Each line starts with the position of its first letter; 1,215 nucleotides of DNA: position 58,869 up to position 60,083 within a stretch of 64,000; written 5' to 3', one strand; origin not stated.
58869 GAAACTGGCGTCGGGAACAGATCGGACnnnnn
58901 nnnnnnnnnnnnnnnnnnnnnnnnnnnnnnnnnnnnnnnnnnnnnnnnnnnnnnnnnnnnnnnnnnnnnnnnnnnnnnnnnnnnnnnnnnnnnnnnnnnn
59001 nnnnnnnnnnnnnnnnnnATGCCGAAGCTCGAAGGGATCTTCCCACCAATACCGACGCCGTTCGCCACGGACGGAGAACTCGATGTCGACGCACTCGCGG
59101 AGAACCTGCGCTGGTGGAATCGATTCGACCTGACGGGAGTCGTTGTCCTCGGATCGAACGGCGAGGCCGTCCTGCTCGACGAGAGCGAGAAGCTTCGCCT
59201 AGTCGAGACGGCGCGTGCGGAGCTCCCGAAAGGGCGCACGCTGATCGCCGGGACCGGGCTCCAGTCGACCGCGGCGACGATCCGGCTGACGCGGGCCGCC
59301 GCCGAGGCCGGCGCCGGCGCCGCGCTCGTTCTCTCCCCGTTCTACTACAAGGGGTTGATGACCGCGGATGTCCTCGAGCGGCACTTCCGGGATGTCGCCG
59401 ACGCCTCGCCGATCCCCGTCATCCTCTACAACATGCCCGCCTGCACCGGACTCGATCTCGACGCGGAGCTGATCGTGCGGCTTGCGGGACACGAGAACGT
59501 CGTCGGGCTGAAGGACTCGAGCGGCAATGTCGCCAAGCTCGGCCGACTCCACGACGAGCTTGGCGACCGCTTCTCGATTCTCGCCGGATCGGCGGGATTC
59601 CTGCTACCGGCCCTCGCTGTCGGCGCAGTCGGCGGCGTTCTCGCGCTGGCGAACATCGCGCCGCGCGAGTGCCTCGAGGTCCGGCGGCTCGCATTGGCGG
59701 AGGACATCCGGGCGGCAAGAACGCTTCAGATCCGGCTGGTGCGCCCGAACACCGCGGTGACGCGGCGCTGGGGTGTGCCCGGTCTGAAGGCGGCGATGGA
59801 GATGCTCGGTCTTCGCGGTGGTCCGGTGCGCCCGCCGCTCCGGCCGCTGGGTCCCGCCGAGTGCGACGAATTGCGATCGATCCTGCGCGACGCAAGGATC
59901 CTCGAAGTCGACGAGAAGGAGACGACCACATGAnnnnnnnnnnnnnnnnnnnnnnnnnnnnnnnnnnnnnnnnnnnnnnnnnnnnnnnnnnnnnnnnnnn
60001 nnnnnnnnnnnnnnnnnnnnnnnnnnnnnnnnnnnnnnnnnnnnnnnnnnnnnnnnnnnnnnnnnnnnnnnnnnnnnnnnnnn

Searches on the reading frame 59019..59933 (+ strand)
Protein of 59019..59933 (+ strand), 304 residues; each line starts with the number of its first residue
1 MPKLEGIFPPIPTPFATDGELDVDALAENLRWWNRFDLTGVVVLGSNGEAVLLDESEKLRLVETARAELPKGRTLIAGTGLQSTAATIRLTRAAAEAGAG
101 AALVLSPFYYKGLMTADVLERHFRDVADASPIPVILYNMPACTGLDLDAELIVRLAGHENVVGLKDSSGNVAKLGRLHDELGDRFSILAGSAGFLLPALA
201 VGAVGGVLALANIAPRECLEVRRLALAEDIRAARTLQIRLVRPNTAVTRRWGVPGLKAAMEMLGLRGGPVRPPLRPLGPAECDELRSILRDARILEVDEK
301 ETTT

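Call 10: search_protein_families(library=pfam, proteins=[window:59019-59933:+])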
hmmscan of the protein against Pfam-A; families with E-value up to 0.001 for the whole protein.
window:59019-59933:+ (304 aa): 1 family
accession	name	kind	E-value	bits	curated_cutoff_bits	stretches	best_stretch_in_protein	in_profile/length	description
PF00701.28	DHDPS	-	7.1e-56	189.5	22.1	1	4-290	2-287/289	Dihydrodipicolinate synthetase family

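Call 11: find_encoding_contigs(protein=window:59019-59933:+, flank=10000, max_places=10)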
Protein window:59019-59933:+ (304 aa): 5 contigs read that carry it; 4 places shown.
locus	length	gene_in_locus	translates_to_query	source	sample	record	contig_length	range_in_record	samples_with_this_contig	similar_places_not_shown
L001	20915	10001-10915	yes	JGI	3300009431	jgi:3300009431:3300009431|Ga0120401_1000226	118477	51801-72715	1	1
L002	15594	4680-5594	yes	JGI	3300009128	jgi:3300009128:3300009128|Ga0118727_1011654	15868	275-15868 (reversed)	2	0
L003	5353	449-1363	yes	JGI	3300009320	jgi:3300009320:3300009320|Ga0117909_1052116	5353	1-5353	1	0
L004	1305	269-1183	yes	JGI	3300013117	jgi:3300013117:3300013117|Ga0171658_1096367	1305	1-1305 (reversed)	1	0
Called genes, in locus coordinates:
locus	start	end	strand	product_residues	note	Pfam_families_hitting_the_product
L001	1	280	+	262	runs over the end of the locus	PF00106:adh_short, PF08659:KR (weak), PF13561:adh_short_C2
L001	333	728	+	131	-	PF12893:Lumazine_bd_2, PF14534:DUF4440 (weak)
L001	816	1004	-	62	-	-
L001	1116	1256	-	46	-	-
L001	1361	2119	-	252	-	-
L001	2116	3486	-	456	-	PF00144:Beta-lactamase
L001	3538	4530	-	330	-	-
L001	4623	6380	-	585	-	-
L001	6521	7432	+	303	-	PF21827:New_glue (faint)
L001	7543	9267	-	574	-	PF00474:SSF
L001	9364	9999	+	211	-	-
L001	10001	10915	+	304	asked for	PF00701:DHDPS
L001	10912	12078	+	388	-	PF00266:Aminotran_5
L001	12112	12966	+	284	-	PF10502:Peptidase_S26, PF17820:PDZ_6 (weak)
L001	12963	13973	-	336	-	PF24096:DUF7379 (weak), PF01674:Lipase_2 (weak)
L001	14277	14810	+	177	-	PF08713:DNA_alkylation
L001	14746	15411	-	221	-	PF12838:Fer4_7 (faint), PF12797:Fer4_2 (faint), PF00037:Fer4 (weak), PF12837:Fer4_6 (faint), PF13237:Fer4_10 (weak), PF13187:Fer4_9, PF00037:Fer4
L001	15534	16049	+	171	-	PF01613:Flavin_Reduct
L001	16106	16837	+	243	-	PF00005:ABC_tran, PF13304:AAA_21 (faint)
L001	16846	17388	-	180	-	PF00132:Hexapep, PF14602:Hexapep_2 (weak)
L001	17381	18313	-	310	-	PF00291:PALP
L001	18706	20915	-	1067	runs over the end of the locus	PF14870:PSII_BNR (faint), PF25852:DUF6242_C (faint), PF02012:BNR (faint), PF15902:Sortilin-Vps10 (weak)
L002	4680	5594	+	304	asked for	PF00701:DHDPS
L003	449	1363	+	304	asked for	PF00701:DHDPS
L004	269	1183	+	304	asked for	PF00701:DHDPS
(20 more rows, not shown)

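Call 22: find_homologous_proteins(query=window:59019-59930:+, max_evalue=1e-40)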
Query window:59019-59930:+ (304 aa): 7435 proteins with E <= 1e-40 among 8000 candidates; the best 120 are listed.
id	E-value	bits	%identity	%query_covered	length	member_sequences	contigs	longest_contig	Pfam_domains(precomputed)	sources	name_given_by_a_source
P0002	3.0e-192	656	100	100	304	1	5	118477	PF00701.29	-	-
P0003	1.8e-148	512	78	100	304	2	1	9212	PF00701.29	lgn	-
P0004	4.0e-145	501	76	100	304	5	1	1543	PF00701.29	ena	-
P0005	2.8e-143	495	76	100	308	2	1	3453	PF00701.29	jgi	-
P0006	1.7e-141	489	75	100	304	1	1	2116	PF00701.29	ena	-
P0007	4.2e-141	488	75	100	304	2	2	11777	PF00701.29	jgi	jgi:4-hydroxy-2-oxoglutarate aldolase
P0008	4.5e-141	488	77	99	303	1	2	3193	PF00701.29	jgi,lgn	-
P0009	5.0e-141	488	75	100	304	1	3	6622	PF00701.29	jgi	jgi:4-hydroxy-2-oxoglutarate aldolase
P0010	5.2e-140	484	75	100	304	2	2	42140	PF00701.29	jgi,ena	-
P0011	1.9e-137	476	75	99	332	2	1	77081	PF00701.29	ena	-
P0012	1.7e-136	473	74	97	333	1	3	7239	PF00701.29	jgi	jgi:4-hydroxy-2-oxoglutarate aldolase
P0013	2.1e-136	472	74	99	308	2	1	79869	PF00701.29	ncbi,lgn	-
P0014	9.0e-136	470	73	99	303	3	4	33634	PF00701.29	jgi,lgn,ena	-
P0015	2.3e-135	469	74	100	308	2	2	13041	PF00701.29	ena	-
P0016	3.8e-135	468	74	100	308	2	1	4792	PF00701.29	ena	-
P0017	6.6e-135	467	72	100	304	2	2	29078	PF00701.29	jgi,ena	-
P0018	1.4e-134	466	72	99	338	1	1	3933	PF00701.29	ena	-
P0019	2.1e-134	466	73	99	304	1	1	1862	PF00701.29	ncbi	-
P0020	5.2e-134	464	73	100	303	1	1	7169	PF00701.29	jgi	jgi:4-hydroxy-2-oxoglutarate aldolase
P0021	5.5e-134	464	73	100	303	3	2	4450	PF00701.29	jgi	-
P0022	9.3e-134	464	73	99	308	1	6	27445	PF00701.29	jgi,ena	-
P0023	1.7e-133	463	72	100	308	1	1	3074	PF00701.29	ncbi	-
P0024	6.1e-133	461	72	99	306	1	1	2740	PF00701.29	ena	-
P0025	7.4e-133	461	72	100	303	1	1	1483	PF00701.29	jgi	jgi:4-hydroxy-2-oxoglutarate aldolase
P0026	1.2e-132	460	73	99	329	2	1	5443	PF00701.29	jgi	jgi:4-hydroxy-2-oxoglutarate aldolase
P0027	2.8e-132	459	73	98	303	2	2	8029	PF00701.29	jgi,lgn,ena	-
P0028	4.5e-132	458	71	99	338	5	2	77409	PF00701.29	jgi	-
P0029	5.7e-131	455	70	100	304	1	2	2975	PF00701.29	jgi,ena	-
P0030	2.8e-130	452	72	97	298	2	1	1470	PF00701.29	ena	-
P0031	7.0e-129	448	70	98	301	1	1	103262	PF00701.29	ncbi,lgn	-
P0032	5.2e-128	445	70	100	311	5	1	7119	PF00701.29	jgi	jgi:4-hydroxy-2-oxoglutarate aldolase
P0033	1.1e-127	444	69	97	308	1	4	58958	PF00701.29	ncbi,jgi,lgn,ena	-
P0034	1.2e-127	444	70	100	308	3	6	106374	PF00701.29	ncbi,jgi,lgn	-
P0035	3.4e-127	442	67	99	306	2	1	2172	PF00701.29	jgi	-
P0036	4.3e-127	442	68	98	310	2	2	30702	PF00701.29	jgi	-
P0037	4.7e-126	438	68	100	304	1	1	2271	PF00701.29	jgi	-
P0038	3.5e-121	422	66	99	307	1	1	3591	PF00701.29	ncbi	-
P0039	1.1e-120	421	68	99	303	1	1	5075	PF00701.29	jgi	jgi:4-hydroxy-2-oxoglutarate aldolase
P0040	2.4e-119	416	66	99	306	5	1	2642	PF00701.29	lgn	-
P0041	4.7e-119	415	66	99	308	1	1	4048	PF00701.29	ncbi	-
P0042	4.9e-119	415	66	99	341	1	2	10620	PF00701.29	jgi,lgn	-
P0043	2.7e-118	413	65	100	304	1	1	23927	PF00701.29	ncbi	-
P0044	7.3e-116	405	63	100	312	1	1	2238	PF00701.29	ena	-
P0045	1.1e-114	401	65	97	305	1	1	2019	PF00701.29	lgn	-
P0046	1.2e-112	394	65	94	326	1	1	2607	PF00701.29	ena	-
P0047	3.4e-112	393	61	99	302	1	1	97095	PF00701.29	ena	-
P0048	9.2e-112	391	62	99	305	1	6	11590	PF00701.29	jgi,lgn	jgi:4-hydroxy-2-oxoglutarate aldolase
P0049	1.9e-110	387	61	99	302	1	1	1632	PF00701.29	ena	-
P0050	4.9e-110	386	61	98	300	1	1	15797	PF00701.29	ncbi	-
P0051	5.4e-110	386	63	97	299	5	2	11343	PF00701.29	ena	-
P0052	6.9e-110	385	72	86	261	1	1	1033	PF00701.29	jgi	jgi:4-hydroxy-2-oxoglutarate aldolase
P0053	7.3e-110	385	61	97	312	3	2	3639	PF00701.29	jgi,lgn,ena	-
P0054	7.9e-110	385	63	96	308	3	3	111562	PF00701.29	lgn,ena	-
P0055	2.3e-109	384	61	97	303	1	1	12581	PF00701.29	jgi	-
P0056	2.8e-109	383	62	98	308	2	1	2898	PF00701.29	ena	-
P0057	7.5e-109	382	60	97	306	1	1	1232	PF00701.29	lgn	-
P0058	2.1e-108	380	61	98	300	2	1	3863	PF00701.29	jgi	-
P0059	2.3e-108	380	62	98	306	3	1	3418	PF00701.29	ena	-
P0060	4.3e-108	379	63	96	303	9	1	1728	PF00701.29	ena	-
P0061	4.5e-108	379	60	98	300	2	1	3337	PF00701.29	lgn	-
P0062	8.2e-108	378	59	96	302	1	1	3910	PF00701.29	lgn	-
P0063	9.0e-108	378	63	97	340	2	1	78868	PF00701.29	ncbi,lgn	-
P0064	1.3e-107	378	60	97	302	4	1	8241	PF00701.29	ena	-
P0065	1.6e-107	378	63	98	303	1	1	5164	PF00701.29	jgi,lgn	jgi:4-hydroxy-2-oxoglutarate aldolase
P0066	2.1e-107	377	59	97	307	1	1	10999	PF00701.29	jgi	jgi:4-hydroxy-2-oxoglutarate aldolase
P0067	2.1e-107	377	61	99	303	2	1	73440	PF00701.29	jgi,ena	-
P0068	5.3e-107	376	59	99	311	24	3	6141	PF00701.29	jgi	-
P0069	6.2e-107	376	58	96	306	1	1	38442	PF00701.29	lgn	-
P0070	6.3e-107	376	63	94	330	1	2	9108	PF00701.29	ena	-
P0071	7.8e-107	375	60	98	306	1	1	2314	PF00701.29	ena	-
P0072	1.2e-106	375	58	93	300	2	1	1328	PF00701.29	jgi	-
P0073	1.3e-106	375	60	97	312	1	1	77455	PF00701.29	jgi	jgi:4-hydroxy-2-oxoglutarate aldolase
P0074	1.5e-106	374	62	98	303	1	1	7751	PF00701.29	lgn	-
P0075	1.8e-106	374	58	97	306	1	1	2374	PF00701.29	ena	-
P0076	3.7e-106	373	59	98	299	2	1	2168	PF00701.29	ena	-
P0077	4.5e-106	373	60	98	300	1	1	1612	PF00701.29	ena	-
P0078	5.1e-106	373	61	98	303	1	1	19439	PF00701.29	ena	-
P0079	5.2e-106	373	61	98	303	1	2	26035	PF00701.29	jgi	-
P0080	5.2e-106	373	61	98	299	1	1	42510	PF00701.29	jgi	-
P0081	6.8e-106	372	60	98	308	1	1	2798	PF00701.29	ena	-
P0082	7.8e-106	372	58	97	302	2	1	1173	PF00701.29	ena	-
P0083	8.5e-106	372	59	97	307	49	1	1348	PF00701.29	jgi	jgi:4-hydroxy-2-oxoglutarate aldolase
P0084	1.1e-105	371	59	98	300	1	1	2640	PF00701.29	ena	-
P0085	1.3e-105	371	60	97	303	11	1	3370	PF00701.29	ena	-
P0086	1.3e-105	371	61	97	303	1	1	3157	PF00701.29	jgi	jgi:4-hydroxy-2-oxoglutarate aldolase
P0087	1.4e-105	371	58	96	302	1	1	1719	PF00701.29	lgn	-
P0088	2.1e-105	371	59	99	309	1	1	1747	PF00701.29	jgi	-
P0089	2.5e-105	370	60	97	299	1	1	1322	PF00701.29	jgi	-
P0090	2.9e-105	370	61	96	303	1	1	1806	PF00701.29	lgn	-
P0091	5.3e-105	369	59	96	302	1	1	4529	PF00701.29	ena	-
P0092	6.4e-105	369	61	96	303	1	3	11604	PF00701.29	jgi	jgi:4-hydroxy-2-oxoglutarate aldolase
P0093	6.5e-105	369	59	98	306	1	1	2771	PF00701.29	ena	-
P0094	6.7e-105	369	58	96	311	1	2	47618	PF00701.29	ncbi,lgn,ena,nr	ncbi:MAG TPA: dihydrodipicolinate synthase family protein [Candidatus Acetothermia bacterium]|nr:dih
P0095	7.6e-105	369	60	99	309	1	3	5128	PF00701.29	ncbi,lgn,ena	-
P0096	8.2e-105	369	62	96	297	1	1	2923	PF00701.29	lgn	-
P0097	8.6e-105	369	60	98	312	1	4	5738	PF00701.29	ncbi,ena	-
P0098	9.7e-105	368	57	99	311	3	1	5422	PF00701.29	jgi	-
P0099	1.2e-104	368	61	96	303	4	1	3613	PF00701.29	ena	-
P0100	1.3e-104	368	57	97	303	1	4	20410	PF00701.29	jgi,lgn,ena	-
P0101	1.4e-104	368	57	97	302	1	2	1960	PF00701.29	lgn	-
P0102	1.4e-104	368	57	97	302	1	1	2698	PF00701.29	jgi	-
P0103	1.5e-104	368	59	97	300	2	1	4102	PF00701.29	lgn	-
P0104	1.6e-104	368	56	96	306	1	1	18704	PF00701.29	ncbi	-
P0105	1.7e-104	368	60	97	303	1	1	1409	PF00701.29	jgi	-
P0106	1.7e-104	368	59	97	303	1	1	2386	PF00701.29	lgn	-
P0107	1.8e-104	367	59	99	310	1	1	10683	PF00701.29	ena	-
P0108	1.9e-104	367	59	96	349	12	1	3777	PF00701.29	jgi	-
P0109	1.9e-104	367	59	96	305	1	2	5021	PF00701.29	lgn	-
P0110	2.1e-104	367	60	88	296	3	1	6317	PF00701.29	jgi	-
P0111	2.4e-104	367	58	98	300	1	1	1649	PF00701.29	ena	-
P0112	2.5e-104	367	59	96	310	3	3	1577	PF00701.29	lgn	-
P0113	3.0e-104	367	61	96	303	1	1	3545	PF00701.29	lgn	-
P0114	3.2e-104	367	59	98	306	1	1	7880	PF00701.29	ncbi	-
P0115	3.3e-104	367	58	99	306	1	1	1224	PF00701.29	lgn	-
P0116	3.4e-104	367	58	96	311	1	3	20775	PF00701.29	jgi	jgi:4-hydroxy-2-oxoglutarate aldolase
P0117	5.0e-104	366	59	96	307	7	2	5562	PF00701.29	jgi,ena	-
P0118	5.7e-104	366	60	96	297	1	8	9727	PF00701.29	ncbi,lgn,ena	ncbi:MAG: dihydrodipicolinate synthase family protein [Candidatus Bipolaricaulia bacterium]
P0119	6.0e-104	366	63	97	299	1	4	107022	PF00701.29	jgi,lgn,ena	-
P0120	9.7e-104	365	60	96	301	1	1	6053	PF00701.29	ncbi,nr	ncbi:MAG: dihydrodipicolinate synthase family protein [bacterium]|nr:dihydrodipicolinate synthase fa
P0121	1.1e-103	365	61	96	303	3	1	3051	PF00701.29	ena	-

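Call 23: find_encoding_contigs(protein=P0003, flank=6000, max_places=2)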
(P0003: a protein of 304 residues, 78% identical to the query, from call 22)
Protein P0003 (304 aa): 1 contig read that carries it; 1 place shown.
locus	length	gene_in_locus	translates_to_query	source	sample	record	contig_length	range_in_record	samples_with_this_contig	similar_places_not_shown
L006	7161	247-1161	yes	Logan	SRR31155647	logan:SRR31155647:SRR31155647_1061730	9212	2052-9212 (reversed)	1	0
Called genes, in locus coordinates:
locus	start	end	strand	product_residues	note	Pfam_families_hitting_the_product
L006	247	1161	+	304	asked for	PF00701:DHDPS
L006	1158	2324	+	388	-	PF00266:Aminotran_5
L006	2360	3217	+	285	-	PF10502:Peptidase_S26, PF17820:PDZ_6 (weak)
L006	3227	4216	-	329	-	PF05057:DUF676 (weak), PF24096:DUF7379 (weak)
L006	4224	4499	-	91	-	-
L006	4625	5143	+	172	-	PF01613:Flavin_Reduct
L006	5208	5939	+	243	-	PF00005:ABC_tran, PF13304:AAA_21 (faint)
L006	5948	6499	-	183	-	PF25084:LbH_EIF2B (faint), PF25087:GMPPB_C (weak), PF00132:Hexapep, PF14602:Hexapep_2 (weak)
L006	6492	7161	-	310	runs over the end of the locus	PF00291:PALP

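Call 24: find_encoding_contigs(protein=P0010, flank=6000, max_places=2)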
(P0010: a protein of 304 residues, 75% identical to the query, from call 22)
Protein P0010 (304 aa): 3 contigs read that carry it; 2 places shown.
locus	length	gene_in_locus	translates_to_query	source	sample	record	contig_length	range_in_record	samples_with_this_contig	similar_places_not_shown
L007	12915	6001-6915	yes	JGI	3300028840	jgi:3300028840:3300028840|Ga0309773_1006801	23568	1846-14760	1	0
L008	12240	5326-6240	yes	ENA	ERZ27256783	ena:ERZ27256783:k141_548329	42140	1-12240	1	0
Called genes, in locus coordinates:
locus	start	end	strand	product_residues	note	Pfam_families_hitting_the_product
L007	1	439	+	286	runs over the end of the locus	-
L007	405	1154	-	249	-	-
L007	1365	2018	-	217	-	PF00528:BPD_transp_1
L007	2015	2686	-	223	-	PF00528:BPD_transp_1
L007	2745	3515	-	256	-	PF00497:SBP_bac_3, PF10613:Lig_chan-Glu_bd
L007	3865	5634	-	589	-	PF00474:SSF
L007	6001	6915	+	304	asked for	PF00701:DHDPS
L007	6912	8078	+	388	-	PF00266:Aminotran_5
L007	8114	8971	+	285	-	PF10502:Peptidase_S26, PF17820:PDZ_6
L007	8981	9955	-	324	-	PF05057:DUF676 (weak), PF07819:PGAP1 (faint), PF24096:DUF7379 (weak), PF01674:Lipase_2 (weak)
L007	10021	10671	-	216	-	PF25160:LdpA_Fe-S-bd (faint), PF12837:Fer4_6 (faint), PF00037:Fer4 (weak), PF13237:Fer4_10, PF14697:Fer4_21, PF12838:Fer4_7, PF13187:Fer4_9, PF00037:Fer4 (weak), +2 more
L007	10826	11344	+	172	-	PF01613:Flavin_Reduct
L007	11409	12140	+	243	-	PF00005:ABC_tran, PF13304:AAA_21 (faint)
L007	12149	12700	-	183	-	PF25084:LbH_EIF2B (faint), PF25087:GMPPB_C (weak), PF00132:Hexapep, PF14602:Hexapep_2 (weak)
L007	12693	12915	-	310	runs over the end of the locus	PF00291:PALP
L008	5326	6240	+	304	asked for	PF00701:DHDPS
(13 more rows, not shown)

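Call 25: find_encoding_contigs(protein=P0013, flank=6000, max_places=2)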
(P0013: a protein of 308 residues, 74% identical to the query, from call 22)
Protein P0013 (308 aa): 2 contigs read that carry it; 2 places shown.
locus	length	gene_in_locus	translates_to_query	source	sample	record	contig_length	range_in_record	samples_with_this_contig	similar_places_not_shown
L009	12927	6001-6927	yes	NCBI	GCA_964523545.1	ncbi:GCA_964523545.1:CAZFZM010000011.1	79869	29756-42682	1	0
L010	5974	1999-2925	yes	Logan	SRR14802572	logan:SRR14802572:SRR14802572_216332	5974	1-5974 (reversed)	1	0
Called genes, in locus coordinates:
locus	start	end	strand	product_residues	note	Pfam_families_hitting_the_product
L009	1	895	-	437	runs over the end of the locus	PF00079:Serpin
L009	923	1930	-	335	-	-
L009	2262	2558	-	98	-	-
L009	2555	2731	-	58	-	-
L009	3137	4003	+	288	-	-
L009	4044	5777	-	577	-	PF00474:SSF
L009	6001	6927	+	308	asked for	PF00701:DHDPS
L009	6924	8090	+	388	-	PF00266:Aminotran_5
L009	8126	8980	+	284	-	PF10502:Peptidase_S26, PF17820:PDZ_6 (weak)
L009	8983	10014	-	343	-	PF05057:DUF676 (weak), PF24096:DUF7379 (faint), PF01674:Lipase_2 (faint)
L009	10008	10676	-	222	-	PF13484:Fer4_16 (faint), PF13187:Fer4_9, PF00037:Fer4, PF13237:Fer4_10, PF14697:Fer4_21, PF12838:Fer4_7 (weak), PF00037:Fer4, PF12797:Fer4_2 (weak), +2 more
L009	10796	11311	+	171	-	PF01613:Flavin_Reduct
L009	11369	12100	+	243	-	PF00005:ABC_tran, PF13304:AAA_21 (faint)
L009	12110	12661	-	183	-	PF14602:Hexapep_2 (faint), PF00132:Hexapep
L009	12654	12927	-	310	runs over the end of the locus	PF00291:PALP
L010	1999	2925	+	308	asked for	PF00701:DHDPS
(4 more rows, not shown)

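Call 28: list_cluster_members(proteins=[P0013, P0031, P0034, P0033, P0019, P0023])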
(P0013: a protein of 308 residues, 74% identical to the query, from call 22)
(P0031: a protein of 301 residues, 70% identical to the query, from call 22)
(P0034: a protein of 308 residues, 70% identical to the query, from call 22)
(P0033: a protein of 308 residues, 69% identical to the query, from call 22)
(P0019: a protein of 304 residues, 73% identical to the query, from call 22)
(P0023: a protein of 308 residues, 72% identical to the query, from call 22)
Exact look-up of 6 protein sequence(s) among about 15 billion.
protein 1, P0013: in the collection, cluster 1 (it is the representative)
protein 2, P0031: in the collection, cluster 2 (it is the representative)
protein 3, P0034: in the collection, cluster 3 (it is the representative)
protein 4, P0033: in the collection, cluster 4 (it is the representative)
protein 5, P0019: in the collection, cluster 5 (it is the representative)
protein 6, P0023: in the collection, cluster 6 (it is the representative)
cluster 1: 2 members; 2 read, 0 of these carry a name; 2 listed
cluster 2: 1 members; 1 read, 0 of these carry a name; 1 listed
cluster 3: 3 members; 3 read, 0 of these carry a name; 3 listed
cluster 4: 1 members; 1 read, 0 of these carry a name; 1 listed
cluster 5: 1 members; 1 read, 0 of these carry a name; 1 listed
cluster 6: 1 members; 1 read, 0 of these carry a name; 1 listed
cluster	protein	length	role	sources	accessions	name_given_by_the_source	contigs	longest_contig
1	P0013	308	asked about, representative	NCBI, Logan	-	-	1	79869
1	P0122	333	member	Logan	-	-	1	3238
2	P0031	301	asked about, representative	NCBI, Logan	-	-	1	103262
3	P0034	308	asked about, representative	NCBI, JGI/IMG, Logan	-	-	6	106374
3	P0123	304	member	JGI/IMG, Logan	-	-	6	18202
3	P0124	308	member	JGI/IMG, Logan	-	-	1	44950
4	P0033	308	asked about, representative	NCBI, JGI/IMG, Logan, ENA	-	-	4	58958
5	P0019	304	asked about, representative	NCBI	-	-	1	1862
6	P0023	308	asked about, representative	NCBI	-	-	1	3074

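Call 29: find_encoding_contigs(protein=P0011, flank=4000, max_places=1)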
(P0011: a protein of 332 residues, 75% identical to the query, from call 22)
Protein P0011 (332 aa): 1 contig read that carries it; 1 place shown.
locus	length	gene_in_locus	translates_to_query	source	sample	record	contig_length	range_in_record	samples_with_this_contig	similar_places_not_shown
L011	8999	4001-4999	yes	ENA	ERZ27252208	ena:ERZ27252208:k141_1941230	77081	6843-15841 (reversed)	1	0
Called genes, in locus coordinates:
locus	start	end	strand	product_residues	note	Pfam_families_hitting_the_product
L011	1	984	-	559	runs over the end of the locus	-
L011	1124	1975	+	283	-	-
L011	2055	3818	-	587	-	PF00474:SSF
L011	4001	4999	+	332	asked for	PF00701:DHDPS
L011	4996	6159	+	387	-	PF00266:Aminotran_5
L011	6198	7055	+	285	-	PF10502:Peptidase_S26, PF13180:PDZ_2 (weak), PF17820:PDZ_6 (weak)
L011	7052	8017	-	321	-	PF05057:DUF676, PF24096:DUF7379 (weak)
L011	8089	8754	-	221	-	PF12797:Fer4_2 (faint), PF12837:Fer4_6 (faint), PF13237:Fer4_10 (weak), PF14697:Fer4_21 (weak), PF13187:Fer4_9, PF00037:Fer4 (weak)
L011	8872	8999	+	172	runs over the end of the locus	PF01613:Flavin_Reduct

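Call 30: find_encoding_contigs(protein=P0007, flank=4000, max_places=1)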
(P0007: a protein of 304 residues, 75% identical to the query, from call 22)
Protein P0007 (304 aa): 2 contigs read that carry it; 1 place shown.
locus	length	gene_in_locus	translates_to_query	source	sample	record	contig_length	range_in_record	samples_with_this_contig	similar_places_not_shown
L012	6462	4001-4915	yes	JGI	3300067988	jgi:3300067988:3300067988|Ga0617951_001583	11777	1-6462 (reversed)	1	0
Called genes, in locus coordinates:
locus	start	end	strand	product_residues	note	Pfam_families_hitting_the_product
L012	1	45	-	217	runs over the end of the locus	PF00528:BPD_transp_1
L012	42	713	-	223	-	PF00528:BPD_transp_1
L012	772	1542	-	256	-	PF00497:SBP_bac_3, PF10613:Lig_chan-Glu_bd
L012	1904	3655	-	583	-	PF00474:SSF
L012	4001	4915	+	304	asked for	PF00701:DHDPS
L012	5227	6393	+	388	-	PF00266:Aminotran_5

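Call 31: find_encoding_contigs(protein=P0017, flank=4000, max_places=1)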
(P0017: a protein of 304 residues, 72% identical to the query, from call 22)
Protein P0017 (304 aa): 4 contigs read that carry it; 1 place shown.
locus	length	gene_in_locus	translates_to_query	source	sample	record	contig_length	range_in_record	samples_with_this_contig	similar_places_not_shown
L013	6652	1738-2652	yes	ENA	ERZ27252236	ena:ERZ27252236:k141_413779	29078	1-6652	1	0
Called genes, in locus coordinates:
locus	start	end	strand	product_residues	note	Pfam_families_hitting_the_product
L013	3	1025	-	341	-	?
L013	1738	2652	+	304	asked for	PF00701:DHDPS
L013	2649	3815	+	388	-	PF00266:Aminotran_5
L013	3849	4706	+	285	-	PF10502:Peptidase_S26, PF17820:PDZ_6 (weak)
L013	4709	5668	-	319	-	PF05057:DUF676, PF07819:PGAP1 (weak), PF24096:DUF7379 (weak)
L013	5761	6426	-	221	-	PF13484:Fer4_16 (faint), PF00037:Fer4 (weak), PF13237:Fer4_10, PF14697:Fer4_21 (weak), PF12838:Fer4_7, PF13187:Fer4_9, PF00037:Fer4, PF12797:Fer4_2 (weak), +1 more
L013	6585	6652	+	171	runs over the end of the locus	PF01613:Flavin_Reduct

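Call 32: find_encoding_contigs(protein=P0028, flank=4000, max_places=1)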
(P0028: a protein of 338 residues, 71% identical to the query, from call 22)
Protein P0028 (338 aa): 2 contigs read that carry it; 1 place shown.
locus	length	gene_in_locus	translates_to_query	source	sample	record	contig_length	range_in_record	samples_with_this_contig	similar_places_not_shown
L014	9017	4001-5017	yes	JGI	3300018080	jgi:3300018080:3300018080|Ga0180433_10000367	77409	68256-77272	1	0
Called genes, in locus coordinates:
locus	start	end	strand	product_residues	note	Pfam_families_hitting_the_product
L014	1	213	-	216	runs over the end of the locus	PF00528:BPD_transp_1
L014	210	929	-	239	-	PF00528:BPD_transp_1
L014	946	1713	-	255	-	PF00497:SBP_bac_3, PF10613:Lig_chan-Glu_bd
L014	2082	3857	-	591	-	PF00474:SSF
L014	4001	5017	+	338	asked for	PF00701:DHDPS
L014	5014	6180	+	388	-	PF00266:Aminotran_5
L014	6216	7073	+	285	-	PF10502:Peptidase_S26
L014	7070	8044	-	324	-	PF05057:DUF676 (weak), PF24096:DUF7379 (weak)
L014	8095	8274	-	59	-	-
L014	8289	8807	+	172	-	PF01613:Flavin_Reduct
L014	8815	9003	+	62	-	PF00005:ABC_tran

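Call 33: find_encoding_contigs(protein=P0034, flank=4000, max_places=1)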
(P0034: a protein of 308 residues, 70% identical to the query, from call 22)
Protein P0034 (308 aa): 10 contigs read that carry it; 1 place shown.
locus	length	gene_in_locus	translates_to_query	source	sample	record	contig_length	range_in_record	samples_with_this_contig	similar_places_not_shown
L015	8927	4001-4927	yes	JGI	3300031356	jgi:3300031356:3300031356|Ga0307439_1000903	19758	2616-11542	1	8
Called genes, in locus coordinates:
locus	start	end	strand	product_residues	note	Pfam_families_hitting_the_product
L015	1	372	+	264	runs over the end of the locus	-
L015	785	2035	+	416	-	-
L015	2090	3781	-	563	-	PF00474:SSF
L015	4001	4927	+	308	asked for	PF00701:DHDPS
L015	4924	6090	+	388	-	PF00266:Aminotran_5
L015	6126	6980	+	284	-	PF10502:Peptidase_S26, PF17820:PDZ_6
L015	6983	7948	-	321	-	-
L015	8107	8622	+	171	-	PF01613:Flavin_Reduct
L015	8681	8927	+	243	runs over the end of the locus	PF00005:ABC_tran, PF13304:AAA_21 (faint)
